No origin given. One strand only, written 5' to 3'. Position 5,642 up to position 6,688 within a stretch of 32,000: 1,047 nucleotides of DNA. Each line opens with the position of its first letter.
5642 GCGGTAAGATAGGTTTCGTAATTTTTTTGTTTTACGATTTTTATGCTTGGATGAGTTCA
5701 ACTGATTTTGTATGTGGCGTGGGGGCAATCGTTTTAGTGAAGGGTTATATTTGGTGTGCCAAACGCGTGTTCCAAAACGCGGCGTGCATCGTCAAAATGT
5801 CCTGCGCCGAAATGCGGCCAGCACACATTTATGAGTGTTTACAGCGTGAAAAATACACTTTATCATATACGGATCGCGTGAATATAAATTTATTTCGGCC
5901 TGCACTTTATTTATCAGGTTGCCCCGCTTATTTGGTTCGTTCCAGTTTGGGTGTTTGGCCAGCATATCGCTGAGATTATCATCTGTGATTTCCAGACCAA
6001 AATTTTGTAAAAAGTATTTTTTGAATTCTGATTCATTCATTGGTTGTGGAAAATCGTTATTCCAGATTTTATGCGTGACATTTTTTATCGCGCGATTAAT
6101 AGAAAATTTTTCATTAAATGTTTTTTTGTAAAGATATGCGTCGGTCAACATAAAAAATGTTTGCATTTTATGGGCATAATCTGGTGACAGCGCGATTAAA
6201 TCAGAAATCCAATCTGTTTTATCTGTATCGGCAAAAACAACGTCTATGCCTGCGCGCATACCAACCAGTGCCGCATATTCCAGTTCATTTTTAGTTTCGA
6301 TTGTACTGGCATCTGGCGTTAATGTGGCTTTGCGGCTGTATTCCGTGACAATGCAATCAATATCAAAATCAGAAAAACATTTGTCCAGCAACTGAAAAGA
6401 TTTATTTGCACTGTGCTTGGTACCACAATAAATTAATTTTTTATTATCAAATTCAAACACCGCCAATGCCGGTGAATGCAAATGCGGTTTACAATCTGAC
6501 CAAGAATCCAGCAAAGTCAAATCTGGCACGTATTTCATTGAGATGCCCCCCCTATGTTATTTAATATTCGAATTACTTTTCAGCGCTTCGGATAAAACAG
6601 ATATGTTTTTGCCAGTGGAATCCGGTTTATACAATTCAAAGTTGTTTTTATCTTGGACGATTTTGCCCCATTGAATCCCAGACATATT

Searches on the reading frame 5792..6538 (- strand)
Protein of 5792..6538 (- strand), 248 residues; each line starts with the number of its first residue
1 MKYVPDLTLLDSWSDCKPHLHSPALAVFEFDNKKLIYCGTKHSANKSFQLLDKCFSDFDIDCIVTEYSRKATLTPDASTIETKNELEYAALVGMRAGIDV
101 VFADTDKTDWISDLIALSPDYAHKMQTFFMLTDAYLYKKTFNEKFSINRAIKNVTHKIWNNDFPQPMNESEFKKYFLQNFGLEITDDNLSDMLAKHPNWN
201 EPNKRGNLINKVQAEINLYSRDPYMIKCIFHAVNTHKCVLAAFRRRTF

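Call 3: search_protein_families(library=pfam, proteins=[window:5792-6538:-], max_evalue=10)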
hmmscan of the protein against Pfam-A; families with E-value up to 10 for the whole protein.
window:5792-6538:- (248 aa): 1 family
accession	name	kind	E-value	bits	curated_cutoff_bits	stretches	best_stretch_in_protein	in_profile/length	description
PF17726.7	DpnI_C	-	0.16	12.6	23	1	107-153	2-45/70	Dam-replacing HTH domain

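Call 4: search_protein_families(library=padloc, proteins=[window:5792-6538:-], max_evalue=10)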
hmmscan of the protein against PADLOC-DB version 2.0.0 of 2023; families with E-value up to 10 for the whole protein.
window:5792-6538:- (248 aa): 0 families

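Call 5: search_protein_families(library=ncbifam, proteins=[window:5792-6538:-], max_evalue=10)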
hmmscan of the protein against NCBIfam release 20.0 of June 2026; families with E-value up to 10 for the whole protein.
window:5792-6538:- (248 aa): 2 families
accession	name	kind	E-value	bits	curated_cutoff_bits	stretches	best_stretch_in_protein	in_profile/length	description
NF041243.1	T6SS_IglJ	equivalog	0.0061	16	100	2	27-93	107-174/223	type VI secretion system baseplate protein IglJ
TIGR01688.1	dltC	equivalog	0.68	10.1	52.35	1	48-76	37-65/73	D-alanine--poly(phosphoribitol) ligase subunit 2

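Call 7: find_homologous_proteins(query=window:5792-6538:-, max_evalue=0.001)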
Query window:5792-6538:- (248 aa): 15 proteins with E <= 0.001 among 187 candidates.
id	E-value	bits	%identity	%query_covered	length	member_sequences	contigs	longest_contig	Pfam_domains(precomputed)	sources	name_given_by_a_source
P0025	6.2e-156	536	93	100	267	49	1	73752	-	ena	-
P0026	2.5e-149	514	89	100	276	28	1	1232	-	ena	-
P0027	1.3e-145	502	85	100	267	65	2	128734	-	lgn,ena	-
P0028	7.9e-142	489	83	100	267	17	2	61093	-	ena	-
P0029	4.6e-139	480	83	100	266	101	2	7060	-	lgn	-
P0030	2.2e-128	445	97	80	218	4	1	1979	-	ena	-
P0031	2.7e-91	324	99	57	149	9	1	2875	-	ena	-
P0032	2.0e-88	314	56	98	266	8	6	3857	-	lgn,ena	-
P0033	1.0e-85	306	55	98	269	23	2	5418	-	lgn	-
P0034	2.0e-85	305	54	98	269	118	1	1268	-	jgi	jgi:hypothetical protein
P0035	6.3e-82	293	86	61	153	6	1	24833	-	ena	-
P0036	7.5e-82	293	51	100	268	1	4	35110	-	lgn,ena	-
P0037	5.2e-67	244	47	97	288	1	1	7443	-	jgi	-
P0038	2.4e-61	226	79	50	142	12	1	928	-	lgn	-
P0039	4.3e-61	225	82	48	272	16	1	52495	-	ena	-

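Call 21: find_encoding_contigs(protein=P0036, flank=6000, max_places=4)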
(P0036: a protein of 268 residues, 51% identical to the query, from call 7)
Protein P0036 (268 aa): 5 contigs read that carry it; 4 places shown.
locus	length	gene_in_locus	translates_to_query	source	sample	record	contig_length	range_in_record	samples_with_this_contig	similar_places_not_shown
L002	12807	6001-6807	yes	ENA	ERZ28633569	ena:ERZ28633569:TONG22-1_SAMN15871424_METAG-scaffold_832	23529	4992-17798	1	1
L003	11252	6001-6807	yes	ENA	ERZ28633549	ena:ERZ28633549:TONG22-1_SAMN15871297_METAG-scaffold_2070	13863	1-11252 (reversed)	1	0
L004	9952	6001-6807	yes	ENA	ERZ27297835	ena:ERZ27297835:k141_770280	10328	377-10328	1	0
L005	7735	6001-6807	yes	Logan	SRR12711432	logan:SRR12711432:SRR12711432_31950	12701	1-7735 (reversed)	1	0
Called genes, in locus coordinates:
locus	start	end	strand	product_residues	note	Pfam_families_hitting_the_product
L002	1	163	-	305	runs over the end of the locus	PF01501:Glyco_transf_8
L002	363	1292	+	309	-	-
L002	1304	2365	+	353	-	PF05838:Glyco_hydro_108 (weak)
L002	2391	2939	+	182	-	-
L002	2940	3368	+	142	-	-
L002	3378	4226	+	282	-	-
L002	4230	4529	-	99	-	PF04193:PQ-loop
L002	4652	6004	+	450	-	PF00082:Peptidase_S8 (weak)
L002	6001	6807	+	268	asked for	-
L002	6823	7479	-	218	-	PF00300:His_Phos_1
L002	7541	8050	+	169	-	PF08719:NADAR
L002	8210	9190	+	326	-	PF01636:APH, PF01633:Choline_kinase (weak)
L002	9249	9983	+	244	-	PF00326:Peptidase_S9 (faint)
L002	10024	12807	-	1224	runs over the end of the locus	PF02415:Chlam_PMP (faint), PF03797:Autotransporter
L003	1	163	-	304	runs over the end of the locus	PF01501:Glyco_transf_8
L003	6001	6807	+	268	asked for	-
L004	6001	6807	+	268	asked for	-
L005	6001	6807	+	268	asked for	-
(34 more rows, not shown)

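Call 24: find_encoding_contigs(protein=P0027, flank=5000, max_places=3)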
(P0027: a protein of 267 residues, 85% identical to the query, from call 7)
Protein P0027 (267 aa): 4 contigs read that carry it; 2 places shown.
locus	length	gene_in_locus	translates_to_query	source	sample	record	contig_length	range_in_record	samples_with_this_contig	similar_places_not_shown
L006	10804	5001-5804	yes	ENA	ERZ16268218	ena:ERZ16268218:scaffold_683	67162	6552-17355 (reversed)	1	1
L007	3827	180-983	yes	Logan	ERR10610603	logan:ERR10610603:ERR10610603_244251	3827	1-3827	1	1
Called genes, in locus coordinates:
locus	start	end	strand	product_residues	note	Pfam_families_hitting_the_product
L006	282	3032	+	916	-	PF00521:DNA_topoisoIV, PF03989:DNA_gyraseA_C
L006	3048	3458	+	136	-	PF00376:MerR, PF13411:MerR_1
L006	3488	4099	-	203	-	-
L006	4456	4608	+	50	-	-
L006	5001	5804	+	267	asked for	-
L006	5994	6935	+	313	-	-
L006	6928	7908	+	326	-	PF00089:Trypsin (faint), PF13365:Trypsin_2 (faint)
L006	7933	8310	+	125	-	-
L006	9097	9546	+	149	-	PF12802:MarR_2 (weak), PF01047:MarR, PF13463:HTH_27 (faint), PF13601:HTH_34 (faint)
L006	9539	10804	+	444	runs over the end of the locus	PF02321:OEP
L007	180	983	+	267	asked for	-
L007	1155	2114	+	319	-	-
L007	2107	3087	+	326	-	PF00089:Trypsin (faint), PF13365:Trypsin_2 (faint)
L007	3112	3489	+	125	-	-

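Call 25: find_encoding_contigs(protein=P0025, flank=5000, max_places=3)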
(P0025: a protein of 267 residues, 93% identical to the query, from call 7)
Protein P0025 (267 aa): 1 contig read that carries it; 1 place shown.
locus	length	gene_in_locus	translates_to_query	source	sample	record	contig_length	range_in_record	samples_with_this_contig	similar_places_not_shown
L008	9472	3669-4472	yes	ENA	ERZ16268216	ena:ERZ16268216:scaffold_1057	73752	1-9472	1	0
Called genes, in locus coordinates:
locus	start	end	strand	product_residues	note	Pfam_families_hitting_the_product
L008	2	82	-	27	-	?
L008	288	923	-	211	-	PF03729:DUF308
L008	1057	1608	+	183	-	PF00908:dTDP_sugar_isom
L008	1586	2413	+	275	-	PF01370:Epimerase, PF04321:RmlD_sub_bind, PF01073:3Beta_HSD (weak), PF02719:Polysacc_synt_2, PF16363:GDP_Man_Dehyd, PF07993:NAD_binding_4 (weak)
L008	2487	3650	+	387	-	-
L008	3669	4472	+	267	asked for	-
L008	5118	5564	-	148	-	-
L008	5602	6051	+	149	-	-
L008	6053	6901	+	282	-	PF00491:Arginase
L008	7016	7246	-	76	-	-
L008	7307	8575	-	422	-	PF07498:Rho_N (weak), PF07497:Rho_RNA_bind, PF00006:ATP-synt_ab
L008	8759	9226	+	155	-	PF00436:SSB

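Call 26: find_encoding_contigs(protein=P0028, flank=5000, max_places=3)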
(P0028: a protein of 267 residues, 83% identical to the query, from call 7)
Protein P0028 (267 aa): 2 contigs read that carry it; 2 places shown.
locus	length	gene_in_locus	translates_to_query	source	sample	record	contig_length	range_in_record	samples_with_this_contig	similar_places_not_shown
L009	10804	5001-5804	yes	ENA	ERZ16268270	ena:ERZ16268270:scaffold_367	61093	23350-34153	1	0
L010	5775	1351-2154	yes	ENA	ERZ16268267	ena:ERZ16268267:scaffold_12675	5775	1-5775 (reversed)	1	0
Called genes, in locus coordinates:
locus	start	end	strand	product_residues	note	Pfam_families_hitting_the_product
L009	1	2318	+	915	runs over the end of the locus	PF00521:DNA_topoisoIV, PF03989:DNA_gyraseA_C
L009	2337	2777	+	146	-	PF00376:MerR, PF13411:MerR_1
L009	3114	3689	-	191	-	-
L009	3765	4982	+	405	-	-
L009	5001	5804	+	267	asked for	-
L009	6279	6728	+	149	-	PF12802:MarR_2, PF01047:MarR, PF01638:HxlR (weak), PF13463:HTH_27 (weak), PF13601:HTH_34 (weak)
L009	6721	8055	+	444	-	PF02321:OEP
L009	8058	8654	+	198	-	-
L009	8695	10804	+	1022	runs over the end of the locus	PF00873:ACR_tran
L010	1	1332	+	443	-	?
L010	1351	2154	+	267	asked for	-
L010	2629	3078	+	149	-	PF12802:MarR_2, PF01047:MarR, PF01638:HxlR (weak), PF13463:HTH_27 (weak), PF13601:HTH_34 (weak)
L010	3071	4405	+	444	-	PF02321:OEP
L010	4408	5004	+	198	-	-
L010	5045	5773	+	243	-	?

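Call 29: predict_structure(alignment_id=A5)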
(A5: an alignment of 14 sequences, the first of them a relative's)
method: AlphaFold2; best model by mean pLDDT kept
length: 267 residues; sequences in the alignment: 14
mean_pLDDT: 92.9   pTM: 0.88
mean pLDDT of the five models: 92.9, 90.8, 90.0, 81.9, 74.4
residues with pLDDT >= 90: 217; 70-90: 48; 50-70: 2; < 50: 0
segments of 3 or more residues with pLDDT < 50: none
pLDDT, mean of each block of 10 residues (from residue 1): 93 87 94 96 86 96 94 76 90 94 91 93 95 95 95 93 94 97 97 91 92 94 97 98 94 97 87
secondary structure, 60 per line:
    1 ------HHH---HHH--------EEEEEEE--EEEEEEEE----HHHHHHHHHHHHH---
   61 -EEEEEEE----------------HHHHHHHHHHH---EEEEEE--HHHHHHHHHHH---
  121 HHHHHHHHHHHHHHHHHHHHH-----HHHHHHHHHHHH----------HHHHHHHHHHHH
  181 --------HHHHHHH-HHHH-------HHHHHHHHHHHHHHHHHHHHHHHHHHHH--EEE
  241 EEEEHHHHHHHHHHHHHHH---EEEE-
elements in order: E24-30 E33-40 H45-57 E62-68 H85-95 E99-104 H107-117 H121-141 H147-158 H169-180 H189-195 H197-200 H208-235 E238-244 H245-259 E263-266

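Call 32: fold_search(model_id=the predicted structure, library=pdb)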
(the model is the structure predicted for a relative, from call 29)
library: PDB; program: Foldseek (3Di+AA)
matches with E <= 10: 243; with E <= 0.001: 0
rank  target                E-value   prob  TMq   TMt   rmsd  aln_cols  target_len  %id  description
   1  7w5z_E                7.6e-03  0.96  0.41  0.30  14.5       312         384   10  Cryo-EM structure of Tetrahymena thermophila mitochondrial complex IV, composite dimer model (released 2022-04-06)
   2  4e4r                  2.9e-02  0.16  0.18  0.15  18.8       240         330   11  EutD phosphotransacetylase from Staphylococcus aureus (released 2012-03-28)
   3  8bqs_DQ               1.9e-01  0.20  0.31  0.23  18.7       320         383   11  Cryo-EM structure of the I-II-III2-IV2 respiratory supercomplex from Tetrahymena thermophila (released 2023-08-23)
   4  1v3a                  2.1e-01  0.41  0.20  0.30   7.5       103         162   14  Structure of human PRL-3, the phosphatase associated with cancer metastasis (released 2004-10-30)
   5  8b6h_DQ               2.1e-01  0.16  0.30  0.22  19.3       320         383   12  Cryo-EM structure of cytochrome c oxidase dimer (complex IV) from respiratory supercomplex of Tetrahymena thermophila (released 2023-03-29)
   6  5k23_A                2.9e-01  0.30  0.18  0.29   8.4       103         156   10  Crystal structure of the complex between human phosphatase PRL-2 in the oxidized state with the Bateman domain of huma (released 2016-10-12)
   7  5k25_A                2.9e-01  0.21  0.18  0.28   9.8       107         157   12  Crystal structure of human phosphatase PRL-2 in complex with the ADP-bound Bateman domain of human magnesium transport (released 2016-10-12)
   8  6c25                  3.2e-01  0.11  0.21  0.16  13.8       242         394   10  Crystal structure of Adenylosuccinate synthetase from Legionella pneumophila Philadelphia 1 in complex with GDP (released 2018-03-14)
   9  6wus_B                3.4e-01  0.33  0.20  0.32   8.5       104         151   13  Crystal structure of PRL-1 phosphatase C104D mutant in complex with the Bateman domain of CNNM2 magnesium transporter (released 2020-07-01)
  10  1xm2_D                5.3e-01  0.18  0.17  0.27   7.1        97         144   11  Crystal structure of Human PRL-1 (released 2005-01-25)
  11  6ki9_B                6.8e-01  0.05  0.17  0.12  16.5       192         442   12  Apo structure of FabMG, novel types of Enoyl-acyl carrier protein reductase (released 2020-05-20)
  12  5k24_B                7.6e-01  0.18  0.18  0.30   9.9       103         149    8  Crystal structure of the complex between phosphatase PRL-2 in the oxidized state with the Bateman domain of murine mag (released 2016-10-12)
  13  5k24_A                8.6e-01  0.33  0.18  0.29   5.7        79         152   10  Crystal structure of the complex between phosphatase PRL-2 in the oxidized state with the Bateman domain of murine mag (released 2016-10-12)
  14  1xm2_A                9.2e-01  0.12  0.22  0.35  16.4       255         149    8  Crystal structure of Human PRL-1 (released 2005-01-25)
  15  1b5t_A                9.2e-01  0.04  0.16  0.16  16.2       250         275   14  ESCHERICHIA COLI METHYLENETETRAHYDROFOLATE REDUCTASE (released 1999-01-20)
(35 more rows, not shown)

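Call 42: search_solved_structures(query=A5, max_evalue=10, show_alignments=4)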
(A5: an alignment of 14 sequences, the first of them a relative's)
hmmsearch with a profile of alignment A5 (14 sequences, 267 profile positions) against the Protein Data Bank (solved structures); distinct sequences matched with E-value up to 10: 0.

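Call 46: search_protein_families(library=phrogs, proteins=[P0025], max_evalue=10)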
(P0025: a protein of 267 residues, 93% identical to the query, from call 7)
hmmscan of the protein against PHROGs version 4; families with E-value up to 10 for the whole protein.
P0025 (267 aa): 3 families
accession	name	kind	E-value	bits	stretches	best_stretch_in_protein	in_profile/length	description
phrog_20835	-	unknown function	0.21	12.8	1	137-162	12-37/54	-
phrog_1012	-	head and packaging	0.4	10.3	1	136-202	37-101/403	assembly (protein IV of M13)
phrog_9777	-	tail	0.42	10.9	1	108-167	187-246/513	tail fiber protein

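Call 57: search_protein_families(library=pfam, alignment_id=A5, max_evalue=5)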
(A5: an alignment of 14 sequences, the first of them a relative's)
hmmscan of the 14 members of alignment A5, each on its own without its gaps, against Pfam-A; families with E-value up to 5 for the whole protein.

A. member 1, P0025 (267 aa): 2 families
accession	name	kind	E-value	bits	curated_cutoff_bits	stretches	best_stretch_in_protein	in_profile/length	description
PF01963.22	TraB_PrgY_gumN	-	0.039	14.2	26.8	1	215-256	211-252/263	TraB/PrgY/gumN family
PF17726.7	DpnI_C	-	0.061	13.9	23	1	108-156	3-48/70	Dam-replacing HTH domain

B. families by the number of members that match (of 14 scanned): 11 families
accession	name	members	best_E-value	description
PF01963.22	TraB_PrgY_gumN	7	0.0065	TraB/PrgY/gumN family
PF17726.7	DpnI_C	5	0.059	Dam-replacing HTH domain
PF12960.12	DUF3849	2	0.024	Protein of unknown function (DUF3849)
PF21698.3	Spo16_C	2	0.041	Spo16 protein, C-terminal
PF16828.10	GAGBD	2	0.073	GAG-binding domain on surface antigen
PF02170.28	PAZ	2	0.18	PAZ domain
PF08270.16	PRD_Mga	1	0.014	M protein trans-acting positive regulator (MGA) PRD domain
PF08986.15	DUF1889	1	0.033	Domain of unknown function (DUF1889)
PF14516.12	AAA_35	1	0.12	AAA-like domain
PF18107.7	HTH_ABP1_N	1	0.14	Fission yeast centromere protein N-terminal domain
PF07055.18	Eno-Rase_FAD_bd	1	0.25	Enoyl reductase FAD binding domain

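Call 103: find_related_loci(query=A5, collection=metagenome_contigs, flank=4000)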
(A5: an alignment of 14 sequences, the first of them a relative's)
Query A5 (267 aa) in metagenome_contigs; peptide patterns used: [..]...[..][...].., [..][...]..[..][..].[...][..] (x = any residue, [..] = any of these).
403 stretches matched a pattern; 1 encode a relative of the query (tblastn E <= 1e-3); 1 distinct loci.
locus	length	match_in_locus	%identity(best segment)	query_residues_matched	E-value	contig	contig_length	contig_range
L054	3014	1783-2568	56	1-262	8e-109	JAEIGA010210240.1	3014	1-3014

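Call 104: find_encoding_contigs(protein=P0033, flank=5000, max_places=3)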
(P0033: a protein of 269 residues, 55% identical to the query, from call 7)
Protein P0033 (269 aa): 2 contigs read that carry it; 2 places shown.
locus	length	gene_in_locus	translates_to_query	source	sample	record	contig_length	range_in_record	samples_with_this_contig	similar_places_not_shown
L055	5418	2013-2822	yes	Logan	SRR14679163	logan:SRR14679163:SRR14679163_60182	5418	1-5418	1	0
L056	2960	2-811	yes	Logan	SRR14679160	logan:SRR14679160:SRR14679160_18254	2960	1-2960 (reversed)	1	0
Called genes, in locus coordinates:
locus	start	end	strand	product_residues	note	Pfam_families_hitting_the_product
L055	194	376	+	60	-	PF12728:HTH_17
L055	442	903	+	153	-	-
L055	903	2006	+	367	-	-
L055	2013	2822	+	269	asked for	-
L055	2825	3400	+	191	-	-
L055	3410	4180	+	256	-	-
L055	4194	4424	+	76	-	-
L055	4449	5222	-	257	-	-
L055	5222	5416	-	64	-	?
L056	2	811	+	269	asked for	?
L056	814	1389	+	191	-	-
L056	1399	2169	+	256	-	-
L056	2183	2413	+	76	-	-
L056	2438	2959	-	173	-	?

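Call 105: find_encoding_contigs(protein=P0037, flank=5000, max_places=3)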
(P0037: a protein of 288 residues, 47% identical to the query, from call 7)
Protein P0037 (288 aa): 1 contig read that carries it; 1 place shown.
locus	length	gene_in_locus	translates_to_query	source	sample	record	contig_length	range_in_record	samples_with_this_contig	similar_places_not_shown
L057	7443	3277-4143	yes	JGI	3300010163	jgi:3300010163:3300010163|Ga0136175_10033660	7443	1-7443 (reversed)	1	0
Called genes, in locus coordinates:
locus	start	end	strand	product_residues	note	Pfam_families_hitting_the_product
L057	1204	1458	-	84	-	-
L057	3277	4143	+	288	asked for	-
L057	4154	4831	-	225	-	PF01427:Peptidase_M15, PF02557:VanY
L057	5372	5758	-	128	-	PF04237:YjbR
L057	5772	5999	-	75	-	-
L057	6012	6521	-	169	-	-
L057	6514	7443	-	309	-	?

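Call 106: find_encoding_contigs(protein=P0032, flank=5000, max_places=3)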
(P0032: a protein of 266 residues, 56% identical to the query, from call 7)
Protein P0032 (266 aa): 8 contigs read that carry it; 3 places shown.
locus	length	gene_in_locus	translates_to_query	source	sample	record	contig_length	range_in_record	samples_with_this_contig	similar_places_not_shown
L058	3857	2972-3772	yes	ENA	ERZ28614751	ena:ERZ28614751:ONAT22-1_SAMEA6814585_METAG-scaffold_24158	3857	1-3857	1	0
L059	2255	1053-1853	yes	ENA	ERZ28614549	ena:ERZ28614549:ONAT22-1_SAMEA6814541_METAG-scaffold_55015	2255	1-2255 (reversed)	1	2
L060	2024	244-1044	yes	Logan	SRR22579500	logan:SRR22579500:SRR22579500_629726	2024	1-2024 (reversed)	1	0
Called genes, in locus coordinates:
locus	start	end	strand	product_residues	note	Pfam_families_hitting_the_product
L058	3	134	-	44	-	?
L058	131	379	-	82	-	-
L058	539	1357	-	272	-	PF00106:adh_short, PF13561:adh_short_C2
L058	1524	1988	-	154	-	-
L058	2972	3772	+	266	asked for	-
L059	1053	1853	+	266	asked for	-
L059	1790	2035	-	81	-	-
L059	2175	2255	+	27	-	?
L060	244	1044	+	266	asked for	-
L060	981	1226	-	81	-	-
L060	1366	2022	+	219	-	?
